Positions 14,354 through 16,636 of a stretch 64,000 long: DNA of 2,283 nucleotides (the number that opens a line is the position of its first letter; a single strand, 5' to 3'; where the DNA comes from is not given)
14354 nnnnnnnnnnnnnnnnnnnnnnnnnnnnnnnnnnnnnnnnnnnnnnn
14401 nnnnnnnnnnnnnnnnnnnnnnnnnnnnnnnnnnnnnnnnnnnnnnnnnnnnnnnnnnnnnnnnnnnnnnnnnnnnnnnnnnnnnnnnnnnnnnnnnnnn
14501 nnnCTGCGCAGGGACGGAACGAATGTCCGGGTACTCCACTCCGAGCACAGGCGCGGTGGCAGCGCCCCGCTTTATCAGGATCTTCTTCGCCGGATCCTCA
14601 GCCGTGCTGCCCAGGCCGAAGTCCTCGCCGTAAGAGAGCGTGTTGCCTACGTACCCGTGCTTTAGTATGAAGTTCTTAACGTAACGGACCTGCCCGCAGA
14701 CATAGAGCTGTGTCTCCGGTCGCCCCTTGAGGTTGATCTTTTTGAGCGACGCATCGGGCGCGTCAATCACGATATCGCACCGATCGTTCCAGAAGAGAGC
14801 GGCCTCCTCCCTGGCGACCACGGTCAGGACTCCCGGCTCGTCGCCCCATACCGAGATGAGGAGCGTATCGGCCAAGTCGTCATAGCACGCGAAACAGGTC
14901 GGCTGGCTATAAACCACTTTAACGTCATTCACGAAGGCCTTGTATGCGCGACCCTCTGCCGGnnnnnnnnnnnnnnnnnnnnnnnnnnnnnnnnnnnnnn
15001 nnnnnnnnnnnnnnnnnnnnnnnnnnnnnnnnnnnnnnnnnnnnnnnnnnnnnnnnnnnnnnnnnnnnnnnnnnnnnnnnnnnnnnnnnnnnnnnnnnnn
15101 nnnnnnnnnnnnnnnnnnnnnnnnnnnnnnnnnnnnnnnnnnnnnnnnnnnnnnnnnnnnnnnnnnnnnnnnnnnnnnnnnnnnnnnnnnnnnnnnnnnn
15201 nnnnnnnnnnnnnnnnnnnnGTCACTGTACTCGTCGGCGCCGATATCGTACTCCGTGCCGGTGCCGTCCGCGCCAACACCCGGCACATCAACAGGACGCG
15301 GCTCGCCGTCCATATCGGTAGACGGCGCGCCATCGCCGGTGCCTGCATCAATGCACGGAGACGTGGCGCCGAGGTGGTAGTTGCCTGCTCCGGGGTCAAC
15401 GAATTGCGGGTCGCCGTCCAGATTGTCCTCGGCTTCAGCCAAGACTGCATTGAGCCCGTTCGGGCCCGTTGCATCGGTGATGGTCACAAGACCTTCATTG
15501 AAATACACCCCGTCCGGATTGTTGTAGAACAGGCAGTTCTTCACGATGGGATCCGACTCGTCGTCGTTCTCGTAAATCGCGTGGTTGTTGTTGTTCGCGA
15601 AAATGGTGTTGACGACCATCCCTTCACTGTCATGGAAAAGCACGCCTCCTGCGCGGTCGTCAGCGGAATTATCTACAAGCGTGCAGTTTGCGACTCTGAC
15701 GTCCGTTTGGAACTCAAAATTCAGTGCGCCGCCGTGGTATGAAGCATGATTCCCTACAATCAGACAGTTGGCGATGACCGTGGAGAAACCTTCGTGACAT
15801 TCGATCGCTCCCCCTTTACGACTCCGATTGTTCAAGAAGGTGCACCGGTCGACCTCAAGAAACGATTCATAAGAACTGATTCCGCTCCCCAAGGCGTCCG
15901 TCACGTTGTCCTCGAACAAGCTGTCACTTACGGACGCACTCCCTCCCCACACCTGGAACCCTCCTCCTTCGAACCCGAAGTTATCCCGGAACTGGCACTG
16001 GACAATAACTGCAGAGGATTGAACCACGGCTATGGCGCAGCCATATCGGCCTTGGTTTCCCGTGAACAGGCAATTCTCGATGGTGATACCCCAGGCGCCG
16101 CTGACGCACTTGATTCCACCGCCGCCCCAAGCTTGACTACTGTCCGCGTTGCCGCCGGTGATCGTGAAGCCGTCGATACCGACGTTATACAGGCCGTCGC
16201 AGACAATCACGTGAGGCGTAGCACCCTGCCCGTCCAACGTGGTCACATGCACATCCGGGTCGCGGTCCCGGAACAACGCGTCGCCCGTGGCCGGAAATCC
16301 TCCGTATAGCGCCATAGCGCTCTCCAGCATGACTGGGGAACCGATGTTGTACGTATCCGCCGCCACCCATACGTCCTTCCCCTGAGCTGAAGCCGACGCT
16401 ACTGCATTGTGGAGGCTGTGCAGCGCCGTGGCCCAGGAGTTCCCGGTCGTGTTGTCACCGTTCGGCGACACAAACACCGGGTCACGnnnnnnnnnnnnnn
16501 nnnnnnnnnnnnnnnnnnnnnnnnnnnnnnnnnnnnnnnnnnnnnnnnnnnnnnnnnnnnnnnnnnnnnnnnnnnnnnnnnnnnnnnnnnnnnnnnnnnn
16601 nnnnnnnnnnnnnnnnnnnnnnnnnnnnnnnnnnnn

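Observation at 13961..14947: Tandem pair of uncharacterised ~138-aa Cys-containing C-terminal domains in the Pmp-like protein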

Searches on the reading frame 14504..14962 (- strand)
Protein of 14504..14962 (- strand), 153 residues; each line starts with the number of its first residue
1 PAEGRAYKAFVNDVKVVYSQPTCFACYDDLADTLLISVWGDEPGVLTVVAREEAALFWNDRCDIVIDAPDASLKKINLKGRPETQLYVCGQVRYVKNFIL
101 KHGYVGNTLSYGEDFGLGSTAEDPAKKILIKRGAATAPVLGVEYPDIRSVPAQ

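Call 6: search_protein_families(library=pfam, proteins=[window:14504-14962:-], max_evalue=10)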
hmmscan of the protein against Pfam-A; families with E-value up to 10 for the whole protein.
seq(153 aa): 0 families

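Call 7: search_protein_families(library=ncbifam, proteins=[window:14504-14962:-], max_evalue=10)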
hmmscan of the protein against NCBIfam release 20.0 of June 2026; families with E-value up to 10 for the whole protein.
seq(153 aa): 0 families

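Call 9: find_homologous_proteins(query=window:14513-14947:-, max_evalue=0.01)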
Query seq(145 aa) (145 aa): 7 proteins with E <= 0.01 among 29 candidates.
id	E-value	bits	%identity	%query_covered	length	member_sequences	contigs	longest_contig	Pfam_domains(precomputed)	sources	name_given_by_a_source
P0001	4.4e-61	223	56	96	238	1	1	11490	-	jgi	-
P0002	1.0e-47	180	51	94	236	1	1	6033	-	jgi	-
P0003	3.3e-36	143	55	92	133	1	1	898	-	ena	-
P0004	2.2e-31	127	52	95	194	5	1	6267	-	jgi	jgi:hypothetical protein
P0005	1.6e-29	121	59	79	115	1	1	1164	-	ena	-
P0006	1.4e-27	115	50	89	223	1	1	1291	-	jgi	-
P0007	1.5e-26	111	64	67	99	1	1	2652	-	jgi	-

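Call 12: find_encoding_contigs(protein=P0001, flank=10000)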
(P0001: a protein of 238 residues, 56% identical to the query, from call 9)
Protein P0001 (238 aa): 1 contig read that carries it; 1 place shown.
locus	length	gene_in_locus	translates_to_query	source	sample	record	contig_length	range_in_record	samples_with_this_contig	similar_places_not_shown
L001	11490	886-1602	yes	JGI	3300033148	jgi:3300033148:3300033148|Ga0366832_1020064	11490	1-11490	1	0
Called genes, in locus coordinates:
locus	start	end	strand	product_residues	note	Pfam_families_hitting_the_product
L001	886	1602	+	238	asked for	-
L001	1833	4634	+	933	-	PF03781:FGE-sulfatase, PF07691:PA14, PF13088:BNR_2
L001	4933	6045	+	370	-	PF11932:DUF3450 (weak)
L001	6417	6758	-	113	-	PF01155:HypA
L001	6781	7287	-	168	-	PF01750:HycI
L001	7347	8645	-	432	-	PF00374:NiFeSe_Hases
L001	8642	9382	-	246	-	PF01058:Oxidored_q6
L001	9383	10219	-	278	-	PF00970:FAD_binding_6, PF00175:NAD_binding_1, PF10418:DHODB_Fe-S_bind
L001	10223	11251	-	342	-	PF12838:Fer4_7 (faint), PF13237:Fer4_10 (faint), PF17179:Fer4_22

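Call 14: find_encoding_contigs(protein=P0004, flank=10000)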
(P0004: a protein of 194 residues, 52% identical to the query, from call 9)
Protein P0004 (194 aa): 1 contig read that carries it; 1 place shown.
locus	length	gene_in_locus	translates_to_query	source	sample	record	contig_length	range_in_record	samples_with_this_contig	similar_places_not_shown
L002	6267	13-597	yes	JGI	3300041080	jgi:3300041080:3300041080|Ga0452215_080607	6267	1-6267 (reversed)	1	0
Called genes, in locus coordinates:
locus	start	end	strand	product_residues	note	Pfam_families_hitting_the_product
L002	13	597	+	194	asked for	-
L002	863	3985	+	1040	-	PF13088:BNR_2, PF21471:Reelin_subrepeat-B (faint), PF18884:TSP3_bac (faint), PF00801:PKD, PF18911:PKD_4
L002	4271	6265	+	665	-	?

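Call 15: find_encoding_contigs(protein=P0002, flank=10000)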
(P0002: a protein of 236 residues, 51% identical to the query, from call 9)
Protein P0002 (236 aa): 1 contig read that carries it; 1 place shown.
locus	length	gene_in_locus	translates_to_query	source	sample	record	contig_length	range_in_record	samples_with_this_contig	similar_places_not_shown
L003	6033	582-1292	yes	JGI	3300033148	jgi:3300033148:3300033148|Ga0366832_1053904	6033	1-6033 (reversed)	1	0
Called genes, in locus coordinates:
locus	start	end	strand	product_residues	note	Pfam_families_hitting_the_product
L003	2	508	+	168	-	?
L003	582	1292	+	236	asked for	-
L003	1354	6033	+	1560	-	?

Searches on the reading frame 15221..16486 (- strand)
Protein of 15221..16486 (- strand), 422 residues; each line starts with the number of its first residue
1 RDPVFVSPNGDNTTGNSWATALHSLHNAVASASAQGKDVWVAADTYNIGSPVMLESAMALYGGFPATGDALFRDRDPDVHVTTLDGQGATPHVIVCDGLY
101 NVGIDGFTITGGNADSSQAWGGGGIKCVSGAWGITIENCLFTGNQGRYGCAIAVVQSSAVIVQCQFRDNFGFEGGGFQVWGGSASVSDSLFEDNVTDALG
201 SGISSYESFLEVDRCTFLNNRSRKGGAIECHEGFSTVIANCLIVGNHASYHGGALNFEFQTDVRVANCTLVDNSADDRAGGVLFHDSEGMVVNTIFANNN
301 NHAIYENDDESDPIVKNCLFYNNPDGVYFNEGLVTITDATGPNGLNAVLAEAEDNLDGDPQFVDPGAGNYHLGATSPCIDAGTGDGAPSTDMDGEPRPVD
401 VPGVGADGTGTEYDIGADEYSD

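Call 83: find_homologous_proteins(query=window:15221-16486:-, max_evalue=1e-10)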
Query seq(422 aa) (422 aa): 952 proteins with E <= 1e-10 among 8000 candidates; the best 120 are listed.
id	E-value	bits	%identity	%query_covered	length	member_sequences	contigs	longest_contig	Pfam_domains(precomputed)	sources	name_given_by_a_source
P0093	1.0e-229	781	71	100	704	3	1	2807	PF13229.13,PF18884.6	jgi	jgi:hypothetical protein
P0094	1.1e-120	422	50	99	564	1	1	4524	PF13229.13,PF12708.13,PF18884.6,PF05048.20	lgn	-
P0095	1.1e-114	402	49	99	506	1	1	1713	PF13229.13,PF00404.25,PF17161.11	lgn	-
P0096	1.6e-98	349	43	99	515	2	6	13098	PF13229.13,PF22842.4,PF17161.11,PF05048.20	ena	-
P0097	1.2e-97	346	37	99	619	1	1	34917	PF13229.13,PF05048.20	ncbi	-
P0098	3.0e-97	345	35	99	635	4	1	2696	PF13229.13,PF05048.20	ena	-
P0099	3.1e-95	338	43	99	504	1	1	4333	PF13229.13,PF18884.6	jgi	jgi:hypothetical protein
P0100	3.9e-81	292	35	94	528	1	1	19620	PF13229.13,PF02415.24,PF05048.20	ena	-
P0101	4.7e-81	291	36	75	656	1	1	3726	PF13229.13,PF05048.20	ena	-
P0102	6.9e-77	278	40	99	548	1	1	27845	PF13229.13,PF05048.20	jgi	jgi:hypothetical protein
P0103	4.9e-71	258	41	98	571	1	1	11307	PF13229.13,PF02415.24,PF05048.20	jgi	-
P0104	7.8e-68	248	41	98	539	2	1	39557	PF13229.13,PF12708.13,PF02415.24,PF05048.20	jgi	-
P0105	3.3e-64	236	43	51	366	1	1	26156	PF13229.13,PF18884.6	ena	-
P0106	1.2e-59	221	32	91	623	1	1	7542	PF13229.13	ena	-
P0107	1.0e-53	201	37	97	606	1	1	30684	PF13229.13,PF02415.24,PF05048.20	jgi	-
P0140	1.9e-34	138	35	87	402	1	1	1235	PF13229.13,PF00404.25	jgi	-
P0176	1.4e-30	125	30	92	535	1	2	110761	PF13229.13,PF02415.24,PF13860.13,PF05048.20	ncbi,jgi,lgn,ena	-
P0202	6.1e-29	120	32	62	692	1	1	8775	PF13229.13,PF00404.25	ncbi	-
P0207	1.2e-28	119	33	84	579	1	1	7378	PF00404.25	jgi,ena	-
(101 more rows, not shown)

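Call 84: search_protein_families(library=pfam, proteins=[P0093, P0094, P0095, P0096, P0099, P0140, P0202, P0207, P0176], max_evalue=0.0001)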
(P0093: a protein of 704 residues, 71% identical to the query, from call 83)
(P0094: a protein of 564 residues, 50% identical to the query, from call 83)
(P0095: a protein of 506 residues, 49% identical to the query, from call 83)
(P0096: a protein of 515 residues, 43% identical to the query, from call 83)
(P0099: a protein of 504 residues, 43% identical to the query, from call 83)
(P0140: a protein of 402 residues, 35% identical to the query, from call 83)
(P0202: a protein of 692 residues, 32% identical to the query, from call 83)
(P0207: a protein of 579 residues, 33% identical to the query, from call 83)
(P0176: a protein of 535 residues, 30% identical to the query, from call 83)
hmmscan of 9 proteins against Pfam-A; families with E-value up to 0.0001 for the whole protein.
P0093 (704 aa): 4 families
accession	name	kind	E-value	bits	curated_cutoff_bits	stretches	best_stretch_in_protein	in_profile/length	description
PF13229.12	Beta_helix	-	2.2e-15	57.1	25.9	2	297-447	2-138/158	Right handed beta helix region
PF18884.5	TSP3_bac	-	1.2e-07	31.9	25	1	151-169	1-19/22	Bacterial TSP3 repeat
PF05048.19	NosD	-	3.1e-05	24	23.6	0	439-532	25-121/212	Periplasmic copper-binding protein (NosD)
PF17161.10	DUF5123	-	3.5e-05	25.3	35.1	0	437-546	2-99/113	Domain of unknown function (DUF5123)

P0094 (564 aa): 4 families
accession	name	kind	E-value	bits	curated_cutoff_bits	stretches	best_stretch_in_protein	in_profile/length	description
PF13229.12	Beta_helix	-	4.6e-19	69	25.9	2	113-291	2-158/158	Right handed beta helix region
PF18884.5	TSP3_bac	-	3.3e-09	36.9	25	0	507-520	1-14/22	Bacterial TSP3 repeat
PF05048.19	NosD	-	6e-06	26.3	23.6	0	152-299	42-177/212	Periplasmic copper-binding protein (NosD)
PF12708.12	Pect-lyase_RHGA_epim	-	8.4e-06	26.2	27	0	43-264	19-205/213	Rhamnogalacturonase A/epimerase, pectate lyase-like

P0095 (506 aa): 3 families
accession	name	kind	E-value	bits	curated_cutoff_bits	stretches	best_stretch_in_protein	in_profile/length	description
PF13229.12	Beta_helix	-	2.3e-13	50.5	25.9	1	122-296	6-157/158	Right handed beta helix region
PF00404.24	Dockerin_1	-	4.2e-08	33.7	22.9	1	453-501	2-55/57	Dockerin type I domain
PF17161.10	DUF5123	-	1.4e-06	29.8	35.1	0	290-401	1-102/113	Domain of unknown function (DUF5123)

P0096 (515 aa): 4 families
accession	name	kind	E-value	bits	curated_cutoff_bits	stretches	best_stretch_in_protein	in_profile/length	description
PF13229.12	Beta_helix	-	5.3e-20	72.1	25.9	2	228-362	23-149/158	Right handed beta helix region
PF17161.10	DUF5123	-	9.1e-07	30.4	35.1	0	291-404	1-102/113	Domain of unknown function (DUF5123)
PF05048.19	NosD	-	1.4e-06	28.4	23.6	0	269-361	49-137/212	Periplasmic copper-binding protein (NosD)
PF00404.24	Dockerin_1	-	5.3e-05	23.8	22.9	0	462-511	1-55/57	Dockerin type I domain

P0099 (504 aa): 3 families
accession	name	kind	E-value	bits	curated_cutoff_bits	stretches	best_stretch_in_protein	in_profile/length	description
PF13229.12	Beta_helix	-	1.8e-18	67.1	25.9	2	178-340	10-158/158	Right handed beta helix region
PF18884.5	TSP3_bac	-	3.5e-08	33.6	25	1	441-462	1-22/22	Bacterial TSP3 repeat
PF17161.10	DUF5123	-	8.7e-05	24.1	35.1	0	284-392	2-102/113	Domain of unknown function (DUF5123)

P0140 (402 aa): 3 families
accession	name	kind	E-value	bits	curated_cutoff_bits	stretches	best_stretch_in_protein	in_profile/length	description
PF13229.12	Beta_helix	-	5.1e-18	65.6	25.9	2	155-272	6-114/158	Right handed beta helix region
PF17161.10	DUF5123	-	9e-09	36.9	35.1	0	214-298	2-102/113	Domain of unknown function (DUF5123)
PF00404.24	Dockerin_1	-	9.1e-06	26.2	22.9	1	343-389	1-51/57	Dockerin type I domain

P0202 (692 aa): 2 families
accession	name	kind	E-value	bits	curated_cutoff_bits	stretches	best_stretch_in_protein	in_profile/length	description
PF13229.12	Beta_helix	-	2.1e-24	86.4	25.9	2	300-461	13-149/158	Right handed beta helix region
PF00404.24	Dockerin_1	-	1.9e-07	31.6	22.9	1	616-674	2-56/57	Dockerin type I domain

P0207 (579 aa): 3 families
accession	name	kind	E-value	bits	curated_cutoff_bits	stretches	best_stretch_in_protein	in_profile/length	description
PF13229.12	Beta_helix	-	1.2e-16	61.1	25.9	2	221-343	44-156/158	Right handed beta helix region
PF00404.24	Dockerin_1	-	8.2e-10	39.2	22.9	1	531-577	2-55/57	Dockerin type I domain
PF17161.10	DUF5123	-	8.8e-08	33.7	35.1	0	391-474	3-100/113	Domain of unknown function (DUF5123)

P0176 (535 aa): 4 families
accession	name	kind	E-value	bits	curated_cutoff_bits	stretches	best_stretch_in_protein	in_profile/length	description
PF13229.12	Beta_helix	-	1.3e-31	109.8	25.9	3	151-306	8-146/158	Right handed beta helix region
PF05048.19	NosD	-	1.3e-10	41.5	23.6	1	103-227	50-157/212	Periplasmic copper-binding protein (NosD)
PF02415.23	Chlam_PMP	-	3.9e-10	39.3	20.6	0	157-174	1-18/19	Chlamydia polymorphic membrane protein (Chlamydia_PMP) repeat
PF13860.13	FlgD_ig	-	9.5e-07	29.2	27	1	472-523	25-76/79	FlgD Ig-like domain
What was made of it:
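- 15194..16486 (-): Parallel beta-helix unit 2 with choice-of-anchor Q domain (about residues 515-945). Relatives of this unit end in Dockerin_1 or FlgD_ig instead of the tandem cassette (calls 83, 84).
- Closest known: Dockerin type I module. Same: The closest relatives of this very cargo carry Dockerin_1 in the same position (calls 83, 84).
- The nearest non-cassette relatives of this protein's beta-helix (49% and 43% identity) end in Dockerin_1, three more do too, and one ends in FlgD_ig (calls 83, 84).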
